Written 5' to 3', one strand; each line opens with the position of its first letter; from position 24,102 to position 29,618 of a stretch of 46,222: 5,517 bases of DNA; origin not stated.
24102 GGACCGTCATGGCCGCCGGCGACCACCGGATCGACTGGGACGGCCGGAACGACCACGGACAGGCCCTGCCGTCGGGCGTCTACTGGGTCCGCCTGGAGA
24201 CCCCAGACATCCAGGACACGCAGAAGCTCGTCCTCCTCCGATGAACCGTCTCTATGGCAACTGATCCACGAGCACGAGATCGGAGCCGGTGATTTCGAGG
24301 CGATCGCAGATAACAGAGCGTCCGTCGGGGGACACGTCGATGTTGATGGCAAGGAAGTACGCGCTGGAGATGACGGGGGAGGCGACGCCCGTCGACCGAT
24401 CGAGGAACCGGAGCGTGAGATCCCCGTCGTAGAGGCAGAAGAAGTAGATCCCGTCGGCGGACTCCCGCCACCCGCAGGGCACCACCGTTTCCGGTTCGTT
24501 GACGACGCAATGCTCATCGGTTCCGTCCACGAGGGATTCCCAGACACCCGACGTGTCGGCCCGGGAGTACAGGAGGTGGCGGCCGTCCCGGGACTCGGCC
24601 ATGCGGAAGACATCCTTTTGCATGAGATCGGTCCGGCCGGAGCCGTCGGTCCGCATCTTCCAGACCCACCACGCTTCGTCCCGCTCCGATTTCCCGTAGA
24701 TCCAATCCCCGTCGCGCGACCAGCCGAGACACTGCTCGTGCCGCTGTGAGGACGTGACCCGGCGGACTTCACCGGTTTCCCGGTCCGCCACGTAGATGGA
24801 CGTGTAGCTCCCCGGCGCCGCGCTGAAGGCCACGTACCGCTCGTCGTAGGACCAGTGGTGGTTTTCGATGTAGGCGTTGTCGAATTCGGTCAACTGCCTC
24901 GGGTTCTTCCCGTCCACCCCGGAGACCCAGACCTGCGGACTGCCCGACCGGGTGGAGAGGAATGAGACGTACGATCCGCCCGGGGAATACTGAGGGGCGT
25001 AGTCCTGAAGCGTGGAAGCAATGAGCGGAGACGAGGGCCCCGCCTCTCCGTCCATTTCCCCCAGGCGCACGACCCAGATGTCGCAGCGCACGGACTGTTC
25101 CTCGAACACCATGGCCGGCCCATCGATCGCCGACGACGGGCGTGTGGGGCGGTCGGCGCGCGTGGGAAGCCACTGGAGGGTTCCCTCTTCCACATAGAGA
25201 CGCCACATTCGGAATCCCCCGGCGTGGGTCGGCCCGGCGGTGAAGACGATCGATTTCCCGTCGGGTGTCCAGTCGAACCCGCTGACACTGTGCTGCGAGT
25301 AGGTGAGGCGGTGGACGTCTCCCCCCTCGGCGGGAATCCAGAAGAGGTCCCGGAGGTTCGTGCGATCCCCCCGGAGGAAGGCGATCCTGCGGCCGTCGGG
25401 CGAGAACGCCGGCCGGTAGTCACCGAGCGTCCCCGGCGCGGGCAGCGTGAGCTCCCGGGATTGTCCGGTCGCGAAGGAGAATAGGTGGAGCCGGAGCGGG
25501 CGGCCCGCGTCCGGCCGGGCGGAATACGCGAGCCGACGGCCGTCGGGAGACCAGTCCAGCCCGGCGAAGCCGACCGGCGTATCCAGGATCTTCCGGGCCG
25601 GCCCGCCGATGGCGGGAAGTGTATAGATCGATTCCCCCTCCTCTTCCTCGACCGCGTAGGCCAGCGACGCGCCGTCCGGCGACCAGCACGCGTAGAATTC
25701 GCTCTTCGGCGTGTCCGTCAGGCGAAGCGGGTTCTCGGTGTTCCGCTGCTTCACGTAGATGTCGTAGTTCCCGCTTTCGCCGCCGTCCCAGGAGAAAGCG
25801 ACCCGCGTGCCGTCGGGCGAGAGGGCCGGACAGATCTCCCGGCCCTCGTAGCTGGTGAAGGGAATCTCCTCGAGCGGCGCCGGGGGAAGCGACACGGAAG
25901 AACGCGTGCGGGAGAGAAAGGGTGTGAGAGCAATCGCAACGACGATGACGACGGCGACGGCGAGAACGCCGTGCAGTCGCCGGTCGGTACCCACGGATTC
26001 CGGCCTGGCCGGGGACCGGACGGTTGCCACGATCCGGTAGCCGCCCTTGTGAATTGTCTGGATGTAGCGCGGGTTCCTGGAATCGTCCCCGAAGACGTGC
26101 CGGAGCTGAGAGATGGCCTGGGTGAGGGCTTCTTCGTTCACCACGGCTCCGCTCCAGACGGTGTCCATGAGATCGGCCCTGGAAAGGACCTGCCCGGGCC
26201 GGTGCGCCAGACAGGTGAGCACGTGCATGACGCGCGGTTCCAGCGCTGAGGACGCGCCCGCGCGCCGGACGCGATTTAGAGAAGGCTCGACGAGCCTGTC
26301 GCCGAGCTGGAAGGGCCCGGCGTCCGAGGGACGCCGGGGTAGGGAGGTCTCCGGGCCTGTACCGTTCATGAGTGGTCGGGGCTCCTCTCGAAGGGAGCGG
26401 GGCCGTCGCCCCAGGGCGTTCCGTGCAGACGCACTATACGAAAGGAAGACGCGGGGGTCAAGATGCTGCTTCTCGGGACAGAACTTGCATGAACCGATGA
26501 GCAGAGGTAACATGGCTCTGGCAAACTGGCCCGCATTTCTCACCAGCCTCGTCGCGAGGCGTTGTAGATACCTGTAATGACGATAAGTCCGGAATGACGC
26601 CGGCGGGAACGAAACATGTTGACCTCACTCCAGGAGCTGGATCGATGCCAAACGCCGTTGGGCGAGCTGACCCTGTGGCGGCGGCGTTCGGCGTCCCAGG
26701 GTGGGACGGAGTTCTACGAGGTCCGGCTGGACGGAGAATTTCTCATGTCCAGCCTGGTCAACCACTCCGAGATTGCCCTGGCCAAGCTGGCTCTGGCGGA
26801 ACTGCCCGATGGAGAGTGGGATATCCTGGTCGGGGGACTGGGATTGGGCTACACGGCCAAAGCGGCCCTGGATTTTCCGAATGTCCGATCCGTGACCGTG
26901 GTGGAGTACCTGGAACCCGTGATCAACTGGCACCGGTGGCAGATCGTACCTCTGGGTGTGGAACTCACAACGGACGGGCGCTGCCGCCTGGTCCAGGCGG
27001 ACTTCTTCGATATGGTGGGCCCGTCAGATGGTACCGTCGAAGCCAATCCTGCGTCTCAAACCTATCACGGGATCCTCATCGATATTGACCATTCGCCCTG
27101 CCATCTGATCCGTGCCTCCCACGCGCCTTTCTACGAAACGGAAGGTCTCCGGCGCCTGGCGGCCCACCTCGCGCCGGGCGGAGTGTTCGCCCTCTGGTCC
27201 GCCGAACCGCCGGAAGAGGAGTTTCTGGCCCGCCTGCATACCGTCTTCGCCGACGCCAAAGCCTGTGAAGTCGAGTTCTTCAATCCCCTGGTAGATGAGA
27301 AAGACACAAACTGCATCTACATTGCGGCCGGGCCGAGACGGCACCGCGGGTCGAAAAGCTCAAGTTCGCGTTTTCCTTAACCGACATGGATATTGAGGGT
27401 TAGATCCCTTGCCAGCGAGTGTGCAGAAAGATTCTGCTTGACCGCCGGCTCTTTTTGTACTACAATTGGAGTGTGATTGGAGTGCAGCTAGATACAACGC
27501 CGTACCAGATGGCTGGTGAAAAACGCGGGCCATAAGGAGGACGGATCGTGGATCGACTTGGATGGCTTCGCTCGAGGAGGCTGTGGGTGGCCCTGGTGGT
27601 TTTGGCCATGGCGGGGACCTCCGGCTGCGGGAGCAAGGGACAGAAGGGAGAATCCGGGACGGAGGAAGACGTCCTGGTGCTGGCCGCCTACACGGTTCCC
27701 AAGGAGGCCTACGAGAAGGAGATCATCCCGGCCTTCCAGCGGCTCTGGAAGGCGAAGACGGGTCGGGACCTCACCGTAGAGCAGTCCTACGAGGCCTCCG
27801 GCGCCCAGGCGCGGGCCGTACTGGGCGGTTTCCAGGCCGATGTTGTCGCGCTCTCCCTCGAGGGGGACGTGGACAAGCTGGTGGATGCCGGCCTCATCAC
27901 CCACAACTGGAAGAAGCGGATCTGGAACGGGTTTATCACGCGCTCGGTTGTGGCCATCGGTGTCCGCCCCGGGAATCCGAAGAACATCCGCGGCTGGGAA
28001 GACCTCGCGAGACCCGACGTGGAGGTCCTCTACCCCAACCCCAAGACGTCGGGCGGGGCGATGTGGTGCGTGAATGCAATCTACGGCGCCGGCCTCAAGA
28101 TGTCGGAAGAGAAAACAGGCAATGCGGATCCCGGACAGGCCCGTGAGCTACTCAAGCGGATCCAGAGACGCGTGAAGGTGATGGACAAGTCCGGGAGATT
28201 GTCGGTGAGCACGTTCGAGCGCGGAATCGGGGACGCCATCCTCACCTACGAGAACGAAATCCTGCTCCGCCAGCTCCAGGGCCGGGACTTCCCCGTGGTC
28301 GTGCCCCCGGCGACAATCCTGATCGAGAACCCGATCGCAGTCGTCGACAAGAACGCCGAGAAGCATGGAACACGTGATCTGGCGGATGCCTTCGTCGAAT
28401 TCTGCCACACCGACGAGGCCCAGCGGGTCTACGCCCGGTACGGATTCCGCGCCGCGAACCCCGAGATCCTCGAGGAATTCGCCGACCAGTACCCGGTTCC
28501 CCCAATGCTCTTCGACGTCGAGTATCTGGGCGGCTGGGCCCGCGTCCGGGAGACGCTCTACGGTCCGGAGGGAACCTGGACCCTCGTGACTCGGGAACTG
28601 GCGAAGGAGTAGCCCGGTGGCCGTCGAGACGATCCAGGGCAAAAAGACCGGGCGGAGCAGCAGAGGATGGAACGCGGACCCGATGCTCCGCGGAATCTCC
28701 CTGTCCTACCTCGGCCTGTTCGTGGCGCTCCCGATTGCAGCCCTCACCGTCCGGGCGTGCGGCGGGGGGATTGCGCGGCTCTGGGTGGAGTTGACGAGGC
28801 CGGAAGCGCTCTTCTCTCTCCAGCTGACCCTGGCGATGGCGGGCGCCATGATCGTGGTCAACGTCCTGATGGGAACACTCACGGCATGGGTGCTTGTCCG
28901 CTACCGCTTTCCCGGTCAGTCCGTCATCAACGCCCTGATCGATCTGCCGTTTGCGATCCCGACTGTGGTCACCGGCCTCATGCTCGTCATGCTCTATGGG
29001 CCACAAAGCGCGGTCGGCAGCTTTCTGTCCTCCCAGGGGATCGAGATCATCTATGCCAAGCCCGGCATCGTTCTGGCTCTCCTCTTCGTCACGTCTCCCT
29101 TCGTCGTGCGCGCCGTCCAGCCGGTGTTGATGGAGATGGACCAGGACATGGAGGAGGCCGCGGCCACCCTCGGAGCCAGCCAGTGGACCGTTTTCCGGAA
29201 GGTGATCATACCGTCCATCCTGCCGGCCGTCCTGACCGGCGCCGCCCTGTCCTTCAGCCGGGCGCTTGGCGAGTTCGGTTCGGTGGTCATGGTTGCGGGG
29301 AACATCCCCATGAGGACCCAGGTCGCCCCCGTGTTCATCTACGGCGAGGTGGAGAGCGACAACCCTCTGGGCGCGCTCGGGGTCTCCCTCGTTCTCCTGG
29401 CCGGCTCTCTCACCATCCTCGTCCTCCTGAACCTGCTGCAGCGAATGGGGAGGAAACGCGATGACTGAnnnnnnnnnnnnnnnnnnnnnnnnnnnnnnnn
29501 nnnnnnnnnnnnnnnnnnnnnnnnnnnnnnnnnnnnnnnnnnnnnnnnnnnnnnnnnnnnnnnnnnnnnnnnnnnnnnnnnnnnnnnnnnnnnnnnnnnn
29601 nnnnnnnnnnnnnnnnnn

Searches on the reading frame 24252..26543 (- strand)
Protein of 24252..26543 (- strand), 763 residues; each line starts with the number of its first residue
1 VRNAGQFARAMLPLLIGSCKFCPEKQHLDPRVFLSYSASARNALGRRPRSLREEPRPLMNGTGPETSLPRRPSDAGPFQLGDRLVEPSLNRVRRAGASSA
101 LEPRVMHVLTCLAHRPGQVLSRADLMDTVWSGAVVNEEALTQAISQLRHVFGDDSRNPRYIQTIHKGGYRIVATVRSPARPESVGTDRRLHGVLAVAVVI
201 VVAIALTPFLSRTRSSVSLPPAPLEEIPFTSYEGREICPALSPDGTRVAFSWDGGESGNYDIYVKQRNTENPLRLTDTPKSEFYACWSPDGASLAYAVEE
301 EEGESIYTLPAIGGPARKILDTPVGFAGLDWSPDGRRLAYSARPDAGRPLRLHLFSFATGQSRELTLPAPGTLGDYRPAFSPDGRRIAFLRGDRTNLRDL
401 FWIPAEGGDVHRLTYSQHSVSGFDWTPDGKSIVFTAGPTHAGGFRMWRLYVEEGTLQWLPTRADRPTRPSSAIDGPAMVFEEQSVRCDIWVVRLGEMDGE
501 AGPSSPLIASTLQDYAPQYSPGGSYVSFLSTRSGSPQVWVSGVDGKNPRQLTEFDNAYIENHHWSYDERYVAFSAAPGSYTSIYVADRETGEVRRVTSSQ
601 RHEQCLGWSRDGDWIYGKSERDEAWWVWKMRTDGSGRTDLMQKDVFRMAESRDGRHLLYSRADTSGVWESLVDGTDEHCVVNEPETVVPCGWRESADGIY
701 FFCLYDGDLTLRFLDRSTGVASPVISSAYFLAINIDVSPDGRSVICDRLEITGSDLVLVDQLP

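Call 47: search_protein_families(library=pfam, proteins=[window:24252-26543:-], max_evalue=0.001)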
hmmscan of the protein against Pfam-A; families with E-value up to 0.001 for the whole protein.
window:24252-26543:- (763 aa): 7 families
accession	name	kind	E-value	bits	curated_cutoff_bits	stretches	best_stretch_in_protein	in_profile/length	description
PF07676.18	PD40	-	2.1e-37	126.7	20.9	2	230-264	5-38/38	WD40-like Beta Propeller Repeat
PF00486.34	Trans_reg_C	-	3.2e-17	62.8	26.2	1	100-171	5-77/77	Transcriptional regulatory protein, C terminal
PF00930.27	DPPIV_N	-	6.9e-13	48.5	22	0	521-603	245-330/354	Dipeptidyl peptidase IV (DPP IV) N-terminal region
PF25174.1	Beta-prop_THOC3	-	2.3e-09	37.1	305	0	379-447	95-156/272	THOC3 beta-propeller domain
PF23414.1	Beta-prop_EML_2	-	3.5e-07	30.3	90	0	519-683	47-200/266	Echinoderm microtubule-associated protein second beta-propeller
PF12894.13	ANAPC4_WD40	-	5.1e-05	23.9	22.9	0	538-610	19-90/91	Anaphase-promoting complex subunit 4 WD40 domain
PF02897.21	Peptidase_S9_N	-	0.00056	19.2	24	0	240-304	130-194/414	Prolyl oligopeptidase, N-terminal beta-propeller domain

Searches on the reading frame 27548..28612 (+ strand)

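Call 47: search_protein_families(library=pfam, proteins=[window:27548-28612:+], max_evalue=0.001)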
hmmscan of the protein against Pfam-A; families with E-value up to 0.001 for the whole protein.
window:27548-28612:+ (354 aa): 2 families
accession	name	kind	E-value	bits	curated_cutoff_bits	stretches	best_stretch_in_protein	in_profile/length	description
PF13531.11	SBP_bac_11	-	2.8e-39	135.7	25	1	45-301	3-227/227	Bacterial extracellular solute-binding protein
PF01547.30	SBP_bac_1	-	1.1e-08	35.9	26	1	55-292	10-306/307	Bacterial extracellular solute-binding protein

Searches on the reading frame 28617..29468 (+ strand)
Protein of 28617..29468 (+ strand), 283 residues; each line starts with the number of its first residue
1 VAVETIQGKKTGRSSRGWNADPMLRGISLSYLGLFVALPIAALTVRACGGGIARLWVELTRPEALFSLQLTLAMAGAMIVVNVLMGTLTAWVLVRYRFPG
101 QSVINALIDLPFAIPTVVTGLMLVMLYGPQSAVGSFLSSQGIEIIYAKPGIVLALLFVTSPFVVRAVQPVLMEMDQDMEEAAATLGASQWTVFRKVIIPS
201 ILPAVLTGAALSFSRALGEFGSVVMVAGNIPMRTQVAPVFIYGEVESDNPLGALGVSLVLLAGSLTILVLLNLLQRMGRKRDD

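Call 47: search_protein_families(library=pfam, proteins=[window:28617-29468:+], max_evalue=0.001)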
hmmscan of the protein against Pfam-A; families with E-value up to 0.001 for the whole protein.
window:28617-29468:+ (283 aa): 1 family
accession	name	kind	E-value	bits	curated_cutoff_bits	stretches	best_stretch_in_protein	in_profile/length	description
PF00528.27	BPD_transp_1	-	8.5e-22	78.2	26.4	1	83-276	2-176/184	Binding-protein-dependent transport system inner membrane component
